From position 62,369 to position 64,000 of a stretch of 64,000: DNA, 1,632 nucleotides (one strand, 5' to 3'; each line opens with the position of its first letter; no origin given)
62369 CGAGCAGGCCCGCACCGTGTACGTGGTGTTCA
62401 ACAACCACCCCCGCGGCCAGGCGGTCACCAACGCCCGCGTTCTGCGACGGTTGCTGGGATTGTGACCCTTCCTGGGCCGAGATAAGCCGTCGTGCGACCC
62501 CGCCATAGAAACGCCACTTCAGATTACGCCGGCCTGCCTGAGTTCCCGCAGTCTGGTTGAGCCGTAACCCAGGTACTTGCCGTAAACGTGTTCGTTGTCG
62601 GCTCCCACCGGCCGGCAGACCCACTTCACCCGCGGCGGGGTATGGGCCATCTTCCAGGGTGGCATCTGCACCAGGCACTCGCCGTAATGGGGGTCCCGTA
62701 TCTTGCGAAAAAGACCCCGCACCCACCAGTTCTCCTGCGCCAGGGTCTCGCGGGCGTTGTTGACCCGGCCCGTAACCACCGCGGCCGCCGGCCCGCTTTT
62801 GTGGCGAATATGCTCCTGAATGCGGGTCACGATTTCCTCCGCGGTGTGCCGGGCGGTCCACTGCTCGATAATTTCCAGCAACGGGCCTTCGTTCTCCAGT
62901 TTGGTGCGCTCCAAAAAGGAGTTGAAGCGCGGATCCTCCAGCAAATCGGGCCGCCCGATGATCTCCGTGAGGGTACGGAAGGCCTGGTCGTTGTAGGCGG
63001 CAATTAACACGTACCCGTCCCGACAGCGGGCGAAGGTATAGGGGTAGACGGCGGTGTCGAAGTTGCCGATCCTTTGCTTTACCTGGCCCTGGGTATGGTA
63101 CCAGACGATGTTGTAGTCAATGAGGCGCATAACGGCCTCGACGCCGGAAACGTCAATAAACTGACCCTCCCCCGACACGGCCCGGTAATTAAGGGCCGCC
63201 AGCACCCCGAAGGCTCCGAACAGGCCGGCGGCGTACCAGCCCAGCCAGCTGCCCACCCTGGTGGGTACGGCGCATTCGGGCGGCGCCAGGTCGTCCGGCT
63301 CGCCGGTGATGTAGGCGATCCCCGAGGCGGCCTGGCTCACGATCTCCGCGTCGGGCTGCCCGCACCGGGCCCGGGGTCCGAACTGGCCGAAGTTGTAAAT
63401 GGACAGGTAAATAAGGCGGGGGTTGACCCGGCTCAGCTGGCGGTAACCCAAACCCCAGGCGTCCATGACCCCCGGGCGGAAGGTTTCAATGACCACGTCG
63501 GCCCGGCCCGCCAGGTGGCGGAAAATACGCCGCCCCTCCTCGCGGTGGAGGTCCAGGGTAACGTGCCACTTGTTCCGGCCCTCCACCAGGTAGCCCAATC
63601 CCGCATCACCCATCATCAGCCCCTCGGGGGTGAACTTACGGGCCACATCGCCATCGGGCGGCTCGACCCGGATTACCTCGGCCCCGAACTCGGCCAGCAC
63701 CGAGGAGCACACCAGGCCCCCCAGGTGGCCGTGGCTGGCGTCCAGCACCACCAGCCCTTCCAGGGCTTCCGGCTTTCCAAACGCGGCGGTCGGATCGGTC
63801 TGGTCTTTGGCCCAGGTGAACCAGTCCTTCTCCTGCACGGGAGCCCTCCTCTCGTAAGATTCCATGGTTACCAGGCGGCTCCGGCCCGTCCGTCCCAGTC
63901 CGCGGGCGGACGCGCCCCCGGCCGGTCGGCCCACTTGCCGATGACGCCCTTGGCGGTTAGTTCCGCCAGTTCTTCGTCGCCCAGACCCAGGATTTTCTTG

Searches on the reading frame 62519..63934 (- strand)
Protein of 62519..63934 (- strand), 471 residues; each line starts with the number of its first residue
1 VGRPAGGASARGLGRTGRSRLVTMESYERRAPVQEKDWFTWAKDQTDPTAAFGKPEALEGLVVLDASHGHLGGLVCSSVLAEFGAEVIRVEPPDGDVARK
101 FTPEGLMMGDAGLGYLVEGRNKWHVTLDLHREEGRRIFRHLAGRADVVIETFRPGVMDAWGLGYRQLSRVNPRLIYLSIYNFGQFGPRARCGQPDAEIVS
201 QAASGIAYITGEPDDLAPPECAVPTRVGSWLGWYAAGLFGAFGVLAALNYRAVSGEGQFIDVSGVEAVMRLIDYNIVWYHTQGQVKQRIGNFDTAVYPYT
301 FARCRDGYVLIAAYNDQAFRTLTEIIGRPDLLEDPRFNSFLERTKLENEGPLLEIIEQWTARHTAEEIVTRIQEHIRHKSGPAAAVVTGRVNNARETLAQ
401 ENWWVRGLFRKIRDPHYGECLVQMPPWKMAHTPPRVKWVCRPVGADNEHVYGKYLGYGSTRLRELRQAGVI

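Call 66: search_protein_families(library=pfam, proteins=[window:62519-63934:-], max_evalue=0.00001)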
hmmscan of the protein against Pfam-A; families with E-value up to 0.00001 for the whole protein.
window:62519-63934:- (471 aa): 1 family
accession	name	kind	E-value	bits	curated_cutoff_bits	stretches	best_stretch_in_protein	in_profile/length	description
PF02515.22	CoA_transf_3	-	2.3e-103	346.6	23.3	1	58-447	1-366/366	CoA-transferase family III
